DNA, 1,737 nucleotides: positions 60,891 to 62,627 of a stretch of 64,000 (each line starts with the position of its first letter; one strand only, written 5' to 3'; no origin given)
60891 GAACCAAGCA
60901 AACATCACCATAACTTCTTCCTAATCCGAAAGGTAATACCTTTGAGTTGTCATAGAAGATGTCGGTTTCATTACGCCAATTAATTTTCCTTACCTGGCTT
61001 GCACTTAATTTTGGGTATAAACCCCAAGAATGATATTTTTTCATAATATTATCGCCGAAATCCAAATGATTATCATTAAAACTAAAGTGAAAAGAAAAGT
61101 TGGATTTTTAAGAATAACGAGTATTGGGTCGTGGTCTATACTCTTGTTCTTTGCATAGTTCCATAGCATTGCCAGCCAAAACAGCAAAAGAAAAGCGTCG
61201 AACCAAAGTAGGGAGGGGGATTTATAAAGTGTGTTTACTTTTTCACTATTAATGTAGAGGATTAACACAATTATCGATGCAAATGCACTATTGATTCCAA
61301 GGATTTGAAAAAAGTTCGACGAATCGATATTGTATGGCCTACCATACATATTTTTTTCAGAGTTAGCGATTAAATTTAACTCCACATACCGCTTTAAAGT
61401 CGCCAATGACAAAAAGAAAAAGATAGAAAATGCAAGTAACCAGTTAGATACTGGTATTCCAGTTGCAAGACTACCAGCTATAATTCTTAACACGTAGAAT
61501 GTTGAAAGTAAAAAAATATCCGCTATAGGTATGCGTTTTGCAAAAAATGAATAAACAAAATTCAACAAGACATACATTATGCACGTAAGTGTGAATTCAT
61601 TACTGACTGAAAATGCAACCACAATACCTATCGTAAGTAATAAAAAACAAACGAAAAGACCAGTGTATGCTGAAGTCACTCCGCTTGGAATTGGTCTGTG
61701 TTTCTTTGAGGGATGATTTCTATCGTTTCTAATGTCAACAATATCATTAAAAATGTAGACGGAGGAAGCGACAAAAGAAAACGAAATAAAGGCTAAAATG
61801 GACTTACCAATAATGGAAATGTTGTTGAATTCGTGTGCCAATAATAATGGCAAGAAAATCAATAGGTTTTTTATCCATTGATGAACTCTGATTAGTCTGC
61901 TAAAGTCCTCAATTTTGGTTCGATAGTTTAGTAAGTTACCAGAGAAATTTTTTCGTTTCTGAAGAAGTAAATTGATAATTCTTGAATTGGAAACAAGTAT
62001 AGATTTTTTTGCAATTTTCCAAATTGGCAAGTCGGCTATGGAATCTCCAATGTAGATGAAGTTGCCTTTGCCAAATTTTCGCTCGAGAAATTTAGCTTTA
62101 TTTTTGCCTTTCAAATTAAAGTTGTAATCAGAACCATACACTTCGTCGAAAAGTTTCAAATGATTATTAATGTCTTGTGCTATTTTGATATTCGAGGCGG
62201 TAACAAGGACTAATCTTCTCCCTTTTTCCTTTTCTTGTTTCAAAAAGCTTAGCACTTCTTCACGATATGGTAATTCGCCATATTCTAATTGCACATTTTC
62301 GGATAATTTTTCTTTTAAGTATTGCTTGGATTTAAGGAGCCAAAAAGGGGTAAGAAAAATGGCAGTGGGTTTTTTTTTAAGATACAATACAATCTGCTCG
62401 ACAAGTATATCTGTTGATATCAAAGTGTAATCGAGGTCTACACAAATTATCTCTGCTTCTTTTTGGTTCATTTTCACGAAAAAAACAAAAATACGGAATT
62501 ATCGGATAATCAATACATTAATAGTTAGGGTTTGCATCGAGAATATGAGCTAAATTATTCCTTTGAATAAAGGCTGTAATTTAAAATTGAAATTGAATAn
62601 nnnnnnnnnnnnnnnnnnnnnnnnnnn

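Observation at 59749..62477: DprE1-like oxidase plus HAD-phosphatase::UbiA (DPPR-synthase-like) fusion: a polyprenyl-phospho-pentose donor pathway in a non-actinobacterial genome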

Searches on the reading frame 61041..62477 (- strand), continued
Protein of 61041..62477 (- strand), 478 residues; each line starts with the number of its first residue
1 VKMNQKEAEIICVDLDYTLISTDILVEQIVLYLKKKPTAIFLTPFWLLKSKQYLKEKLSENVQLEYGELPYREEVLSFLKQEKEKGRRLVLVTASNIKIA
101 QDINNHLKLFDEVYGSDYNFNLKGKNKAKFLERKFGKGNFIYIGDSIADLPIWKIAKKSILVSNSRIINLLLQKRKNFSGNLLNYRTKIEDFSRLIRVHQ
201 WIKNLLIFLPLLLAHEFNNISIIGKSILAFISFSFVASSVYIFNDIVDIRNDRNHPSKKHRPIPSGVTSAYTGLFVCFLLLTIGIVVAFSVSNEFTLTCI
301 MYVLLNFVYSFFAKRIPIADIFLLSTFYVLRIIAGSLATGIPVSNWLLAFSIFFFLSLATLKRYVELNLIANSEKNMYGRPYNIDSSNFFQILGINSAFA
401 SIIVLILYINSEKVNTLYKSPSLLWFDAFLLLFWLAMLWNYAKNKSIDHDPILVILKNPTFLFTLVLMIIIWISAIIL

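Call 21: find_related_loci(query=A1, collection=genome_contigs, flank=10000)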
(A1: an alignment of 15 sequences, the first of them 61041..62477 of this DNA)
Query A1 (478 aa) in genome_contigs; peptide patterns used: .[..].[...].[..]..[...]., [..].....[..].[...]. (x = any residue, [..] = any of these).
600 stretches matched a pattern (row limit reached: there are more); 565 encode a relative of the query (tblastn E <= 1e-3); the best 80 are kept; 80 distinct loci.
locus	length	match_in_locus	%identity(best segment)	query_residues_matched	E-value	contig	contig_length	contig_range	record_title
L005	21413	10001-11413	39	6-471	9e-113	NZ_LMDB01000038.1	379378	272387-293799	Duganella sp. Root336D2 contig_8, whole genome shotgun sequence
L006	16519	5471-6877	39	1-470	2e-111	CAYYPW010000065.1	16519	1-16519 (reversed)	MAG TPA_asm: uncultured Moraxellaceae bacterium isolate SRP302895_co1_392 genome assembly, contig: NODE_6622_length_1651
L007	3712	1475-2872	39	11-474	1e-112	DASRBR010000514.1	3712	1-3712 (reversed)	MAG TPA_asm: Verrucomicrobiia bacterium isolate SMAG_U9932 k141_542889, whole genome shotgun sequence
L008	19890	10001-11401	39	11-475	3e-109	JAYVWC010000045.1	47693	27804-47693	MAG: Spongiibacteraceae bacterium isolate GL81_UP_metabat_51 GL81_UP_metabat_51_44, whole genome shotgun sequence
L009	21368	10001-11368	40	13-467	7e-109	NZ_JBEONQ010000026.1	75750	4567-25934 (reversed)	Undibacterium sp. GrIS 1.8 Ga0418728_026, whole genome shotgun sequence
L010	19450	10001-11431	38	3-477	2e-108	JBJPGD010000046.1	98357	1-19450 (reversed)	MAG: Methylophilaceae bacterium isolate bin_05_a k141_451115, whole genome shotgun sequence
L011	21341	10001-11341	40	13-458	6e-108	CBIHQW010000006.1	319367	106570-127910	MAG TPA_asm: Massilia kyonggiensis isolate SRR18156211_binner123_Refined_52 genome assembly, contig: ERZ27336871.40, who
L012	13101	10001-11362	41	5-453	6e-108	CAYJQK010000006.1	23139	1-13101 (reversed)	MAG TPA_asm: uncultured Candidatus Saccharibacteria bacterium isolate ERP125453_co1_291 genome assembly, contig: NODE_20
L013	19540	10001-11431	36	2-476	7e-108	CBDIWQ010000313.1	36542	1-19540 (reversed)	uncultured bacterium isolate sfNOB_N1 genome assembly, contig: k127_174298, whole genome shotgun sequence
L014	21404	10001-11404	38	11-475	2e-107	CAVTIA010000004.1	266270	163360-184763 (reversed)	MAG: uncultured Acidobacteriota bacterium isolate MFD06229.bin.1.1 genome assembly, contig: contig_17443, whole genome s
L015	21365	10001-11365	39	13-466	3e-107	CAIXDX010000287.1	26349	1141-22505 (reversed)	MAG: uncultured Methylococcaceae bacterium isolate MJ-2014-D3_bin-376 genome assembly, contig: bin-376:287/303, whole ge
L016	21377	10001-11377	39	1-459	2e-106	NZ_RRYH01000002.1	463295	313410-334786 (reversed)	Solirhodobacter olei strain Pet-1 contig2, whole genome shotgun sequence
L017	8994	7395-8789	42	2-470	2e-106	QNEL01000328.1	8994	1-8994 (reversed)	MAG: Candidatus Parabeggiatoa sp. nov. 3 isolate B5_G6 B5_Guay6_scaffold_06736, whole genome shotgun sequence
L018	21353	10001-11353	39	11-460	2e-105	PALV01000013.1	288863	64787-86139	MAG: Gammaproteobacteria bacterium isolate SAT35 MHASMcontig_708517, whole genome shotgun sequence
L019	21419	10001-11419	39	3-475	4e-105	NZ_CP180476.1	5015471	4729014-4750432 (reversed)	Methylomonas sp. TEB chromosome, complete genome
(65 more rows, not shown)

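Call 37: find_encoding_contigs(protein=P0013, flank=8000, max_places=1)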
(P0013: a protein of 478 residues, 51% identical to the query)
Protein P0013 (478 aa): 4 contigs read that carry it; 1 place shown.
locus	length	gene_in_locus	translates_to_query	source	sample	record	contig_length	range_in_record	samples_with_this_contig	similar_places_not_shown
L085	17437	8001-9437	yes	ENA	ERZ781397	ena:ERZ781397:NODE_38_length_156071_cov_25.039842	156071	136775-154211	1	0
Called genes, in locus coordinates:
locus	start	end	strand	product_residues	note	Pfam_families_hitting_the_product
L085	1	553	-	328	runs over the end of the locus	PF00348:polyprenyl_synt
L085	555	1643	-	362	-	PF02481:DNA_processg_A, PF17782:WHD_DprA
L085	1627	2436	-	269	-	PF00588:SpoU_methylase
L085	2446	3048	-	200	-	PF00160:Pro_isomerase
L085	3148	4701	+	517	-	PF05697:Trigger_N, PF05698:Trigger_C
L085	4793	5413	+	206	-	PF00574:CLP_protease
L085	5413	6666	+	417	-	PF06689:zf-C4_ClpX, PF01078:Mg_chelatase (faint), PF05496:RuvB_N (faint), PF00004:AAA, PF07724:AAA_2, PF07728:AAA_5 (weak), PF10431:ClpB_D2-small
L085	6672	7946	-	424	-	PF00112:Peptidase_C1 (faint), PF03051:Peptidase_C1_2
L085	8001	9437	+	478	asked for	PF12710:HAD (faint), PF01040:UbiA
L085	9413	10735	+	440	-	PF01565:FAD_binding_4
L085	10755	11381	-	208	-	PF04264:YceI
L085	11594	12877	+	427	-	PF00285:Citrate_synt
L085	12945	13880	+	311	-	PF00056:Ldh_1_N, PF02866:Ldh_1_C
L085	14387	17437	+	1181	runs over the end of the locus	PF13426:PAS_9, PF08447:PAS_3, PF08448:PAS_4, PF13426:PAS_9, PF00989:PAS, PF08447:PAS_3, PF08448:PAS_4, PF13426:PAS_9, +12 more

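Call 38: find_encoding_contigs(protein=P0015, flank=8000, max_places=1)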
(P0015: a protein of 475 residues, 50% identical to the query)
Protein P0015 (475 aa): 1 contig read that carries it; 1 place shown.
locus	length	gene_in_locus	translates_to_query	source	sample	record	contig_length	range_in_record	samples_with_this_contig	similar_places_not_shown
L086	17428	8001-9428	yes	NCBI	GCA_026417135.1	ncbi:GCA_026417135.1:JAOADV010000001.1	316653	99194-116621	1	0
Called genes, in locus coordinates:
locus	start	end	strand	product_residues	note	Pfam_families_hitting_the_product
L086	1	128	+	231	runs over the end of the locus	PF03938:OmpH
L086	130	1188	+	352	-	PF04613:LpxD, PF25084:LbH_EIF2B, PF24894:Hexapep_GlmU (faint), PF25087:GMPPB_C, PF14602:Hexapep_2 (faint), PF00132:Hexapep, PF25084:LbH_EIF2B (weak), PF00132:Hexapep (weak)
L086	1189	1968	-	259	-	PF03793:PASTA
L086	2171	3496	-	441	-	PF00005:ABC_tran (faint), PF00009:GTP_EFTU (weak), PF01926:MMR_HSR1, PF02421:FeoB_N, PF00009:GTP_EFTU, PF01926:MMR_HSR1, PF02421:FeoB_N, PF14714:KH_dom-like, +6 more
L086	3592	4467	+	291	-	PF03755:YicC-like_N, PF08340:YicC-like_C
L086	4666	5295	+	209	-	PF00574:CLP_protease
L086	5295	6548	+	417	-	PF06689:zf-C4_ClpX, PF00004:AAA, PF07724:AAA_2, PF07728:AAA_5 (weak), PF10431:ClpB_D2-small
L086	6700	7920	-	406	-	PF00112:Peptidase_C1 (faint), PF03051:Peptidase_C1_2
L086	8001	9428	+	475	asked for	PF12710:HAD (weak), PF01040:UbiA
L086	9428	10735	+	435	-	PF01565:FAD_binding_4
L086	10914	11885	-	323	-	PF01758:SBF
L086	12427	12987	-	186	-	PF01765:RRF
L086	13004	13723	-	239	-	PF00696:AA_kinase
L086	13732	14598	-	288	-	PF00889:EF_TS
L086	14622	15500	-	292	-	PF00318:Ribosomal_S2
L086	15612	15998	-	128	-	PF00380:Ribosomal_S9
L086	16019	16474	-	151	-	PF00572:Ribosomal_L13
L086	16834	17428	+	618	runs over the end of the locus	PF13584:BatD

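Call 39: find_encoding_contigs(protein=P0023, flank=8000, max_places=1)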
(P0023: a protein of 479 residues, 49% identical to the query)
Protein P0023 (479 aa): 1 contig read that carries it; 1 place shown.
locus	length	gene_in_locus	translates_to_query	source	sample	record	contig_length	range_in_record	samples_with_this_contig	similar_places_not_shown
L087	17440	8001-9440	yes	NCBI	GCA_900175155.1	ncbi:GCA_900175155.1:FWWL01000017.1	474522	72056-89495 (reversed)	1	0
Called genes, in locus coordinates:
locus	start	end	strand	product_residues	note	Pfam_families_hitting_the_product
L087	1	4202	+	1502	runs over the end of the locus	PF05359:DUF748, PF27051:TamB_N (faint), PF04357:TamB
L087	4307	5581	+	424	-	PF00890:FAD_binding_2, PF01266:DAO, PF03486:HI0933_like (faint), PF07992:Pyr_redox_2 (faint), PF12831:FAD_oxidored, PF13738:Pyr_redox_3 (faint), PF13450:NAD_binding_8, PF13454:NAD_binding_9 (faint), +2 more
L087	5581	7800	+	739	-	PF00890:FAD_binding_2, PF01266:DAO (weak), PF07992:Pyr_redox_2, PF12831:FAD_oxidored, PF13450:NAD_binding_8 (weak), PF12838:Fer4_7 (weak), PF13187:Fer4_9, PF02662:FlpD, +8 more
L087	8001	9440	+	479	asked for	PF01040:UbiA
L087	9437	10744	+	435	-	PF01565:FAD_binding_4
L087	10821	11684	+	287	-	PF10418:DHODB_Fe-S_bind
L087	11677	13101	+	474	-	PF14691:Fer4_20, PF13738:Pyr_redox_3 (faint), PF00070:Pyr_redox (weak), PF01262:AlaDh_PNT_C (faint), PF01266:DAO (faint), PF07992:Pyr_redox_2, PF13241:NAD_binding_7 (faint), PF13450:NAD_binding_8 (weak)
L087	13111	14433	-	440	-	PF00009:GTP_EFTU, PF01926:MMR_HSR1, PF02421:FeoB_N, PF03193:RsgA_GTPase (weak), PF00009:GTP_EFTU, PF01926:MMR_HSR1, PF02421:FeoB_N, PF14714:KH_dom-like, +7 more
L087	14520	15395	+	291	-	PF03755:YicC-like_N, PF08340:YicC-like_C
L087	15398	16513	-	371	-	PF03349:Toluene_X (faint), PF19572:PorV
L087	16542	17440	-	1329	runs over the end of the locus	PF01364:Peptidase_C25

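Call 40: find_encoding_contigs(protein=P0029, flank=8000, max_places=1)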
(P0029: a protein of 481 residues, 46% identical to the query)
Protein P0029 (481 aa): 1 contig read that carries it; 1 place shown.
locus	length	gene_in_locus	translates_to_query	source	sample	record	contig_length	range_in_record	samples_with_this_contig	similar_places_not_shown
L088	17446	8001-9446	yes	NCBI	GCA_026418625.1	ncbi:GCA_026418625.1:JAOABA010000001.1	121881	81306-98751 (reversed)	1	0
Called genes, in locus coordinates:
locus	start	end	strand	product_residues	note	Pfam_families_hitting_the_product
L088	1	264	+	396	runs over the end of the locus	-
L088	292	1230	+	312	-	PF00034:Cytochrom_C (weak), PF13442:Cytochrome_CBB3 (weak)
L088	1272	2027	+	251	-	PF02630:SCO1-SenC (weak)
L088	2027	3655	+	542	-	PF00115:COX1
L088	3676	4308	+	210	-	PF00510:COX3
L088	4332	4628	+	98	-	PF03626:COX4_pro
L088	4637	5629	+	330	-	PF02790:COX2_TM, PF13473:Cupredoxin_1 (faint), PF00116:COX2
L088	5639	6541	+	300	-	PF01040:UbiA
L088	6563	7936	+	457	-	PF13442:Cytochrome_CBB3 (weak), PF00034:Cytochrom_C (weak)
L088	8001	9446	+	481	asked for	PF12710:HAD (faint), PF01040:UbiA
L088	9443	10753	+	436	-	PF01565:FAD_binding_4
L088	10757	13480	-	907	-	PF13491:FtsK_4TM, PF17854:FtsK_alpha, PF01580:FtsK_SpoIIIE, PF09397:FtsK_gamma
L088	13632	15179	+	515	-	PF02142:MGS, PF01808:AICARFT_IMPCHas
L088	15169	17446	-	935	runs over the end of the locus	PF00005:ABC_tran (faint), PF02463:SMC_N (faint), PF06745:ATPase (faint), PF13175:AAA_15 (faint), PF13191:AAA_16 (faint), PF17760:UvrA_inter, PF17755:UvrA_DNA-bind, PF13304:AAA_21 (weak), +2 more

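Call 45: predict_structure(alignment_id=A2)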
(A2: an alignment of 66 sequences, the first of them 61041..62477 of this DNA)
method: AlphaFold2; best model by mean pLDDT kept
length: 478 residues; sequences in the alignment: 66
mean_pLDDT: 92.7   pTM: 0.90
mean pLDDT of the five models: 92.7, 92.5, 92.1, 90.8, 90.8
residues with pLDDT >= 90: 401; 70-90: 59; 50-70: 12; < 50: 6
segments of 3 or more residues with pLDDT < 50: 1-6
pLDDT, mean of each block of 10 residues (from residue 1): 53 97 96 92 94 92 93 97 97 96 97 93 95 97 96 97 93 95 91 94 95 92 98 98 95 89 93 97 98 98 95 89 95 98 94 96 87 64 88 97 96 92 97 95 81 84 96 95
secondary structure, 60 per line:
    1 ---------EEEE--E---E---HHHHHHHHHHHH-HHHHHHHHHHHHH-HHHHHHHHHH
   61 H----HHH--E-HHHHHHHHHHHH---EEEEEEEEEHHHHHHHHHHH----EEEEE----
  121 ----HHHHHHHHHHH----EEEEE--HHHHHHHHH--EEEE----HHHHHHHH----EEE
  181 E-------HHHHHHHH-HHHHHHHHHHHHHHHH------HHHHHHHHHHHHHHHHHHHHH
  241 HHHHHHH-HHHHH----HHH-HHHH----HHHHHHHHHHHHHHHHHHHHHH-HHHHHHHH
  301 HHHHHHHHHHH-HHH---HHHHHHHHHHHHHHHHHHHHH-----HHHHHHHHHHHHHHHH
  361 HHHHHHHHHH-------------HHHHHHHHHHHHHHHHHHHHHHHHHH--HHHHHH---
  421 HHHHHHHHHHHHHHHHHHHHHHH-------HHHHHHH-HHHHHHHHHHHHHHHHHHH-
elements in order: E10-13 H24-35 H37-49 H51-61 H73-84 E88-96 H97-107 E112-116 H125-135 E140-144 H147-155 E158-161 H166-173 E178-181 H189-196 H198-213 H220-247 H249-253 H262-265 H270-291 H293-311 H319-339 H345-370 H384-409 H412-417 H421-443 H451-457 H459-477

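Call 62: find_encoding_contigs(protein=P0001, flank=10000, max_places=2)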
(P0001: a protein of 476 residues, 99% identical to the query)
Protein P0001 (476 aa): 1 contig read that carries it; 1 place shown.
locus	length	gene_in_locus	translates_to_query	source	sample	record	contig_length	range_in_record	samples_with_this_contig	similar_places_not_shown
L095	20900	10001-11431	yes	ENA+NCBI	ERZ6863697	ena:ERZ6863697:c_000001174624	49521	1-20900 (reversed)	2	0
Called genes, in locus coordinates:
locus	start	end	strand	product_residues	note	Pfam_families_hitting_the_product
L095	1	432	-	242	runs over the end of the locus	-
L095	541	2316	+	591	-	PF01401:Peptidase_M2, PF02074:Peptidase_M32 (faint)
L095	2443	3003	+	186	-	-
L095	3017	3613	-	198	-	PF01330:RuvA_N, PF12826:HHH_2 (faint), PF21176:RecR_HhH (faint), PF12836:HHH_3 (faint), PF14520:HHH_5, PF00633:HHH (weak), PF07499:RuvA_C (weak)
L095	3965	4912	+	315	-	PF00291:PALP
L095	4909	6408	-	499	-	PF00772:DnaB, PF03796:DnaB_C, PF13481:AAA_25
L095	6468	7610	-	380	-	PF13177:DNA_pol3_delta2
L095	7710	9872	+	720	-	PF00676:E1_dh, PF02779:Transket_pyr, PF02780:Transketolase_C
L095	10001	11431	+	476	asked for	PF12710:HAD, PF01040:UbiA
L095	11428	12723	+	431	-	PF01565:FAD_binding_4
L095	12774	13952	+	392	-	PF08668:HDOD, PF01966:HD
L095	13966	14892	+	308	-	-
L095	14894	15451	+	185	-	PF03602:Cons_hypoth95, PF05175:MTS (weak)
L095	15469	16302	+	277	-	PF03976:PPK2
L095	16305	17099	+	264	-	PF00215:OMPdecase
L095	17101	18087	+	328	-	PF11013:DUF2851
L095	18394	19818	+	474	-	PF11638:DnaA_N, PF01695:IstB_IS21 (weak), PF00308:Bac_DnaA, PF00004:AAA (faint), PF13173:AAA_14 (faint), PF08299:Bac_DnaA_C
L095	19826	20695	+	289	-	PF02588:YitT_membrane, PF10035:DUF2179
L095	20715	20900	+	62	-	?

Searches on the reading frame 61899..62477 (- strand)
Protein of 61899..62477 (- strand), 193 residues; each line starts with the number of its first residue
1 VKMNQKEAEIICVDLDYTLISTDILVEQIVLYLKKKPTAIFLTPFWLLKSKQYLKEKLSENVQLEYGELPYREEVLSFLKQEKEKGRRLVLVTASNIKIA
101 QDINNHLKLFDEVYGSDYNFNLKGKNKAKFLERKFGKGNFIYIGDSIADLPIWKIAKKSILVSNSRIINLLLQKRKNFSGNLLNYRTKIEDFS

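Call 32: search_solved_structures(query=window:61899-62477:-, max_evalue=10, show_alignments=1)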
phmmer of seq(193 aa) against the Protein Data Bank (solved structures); distinct sequences matched with E-value up to 10: 0.
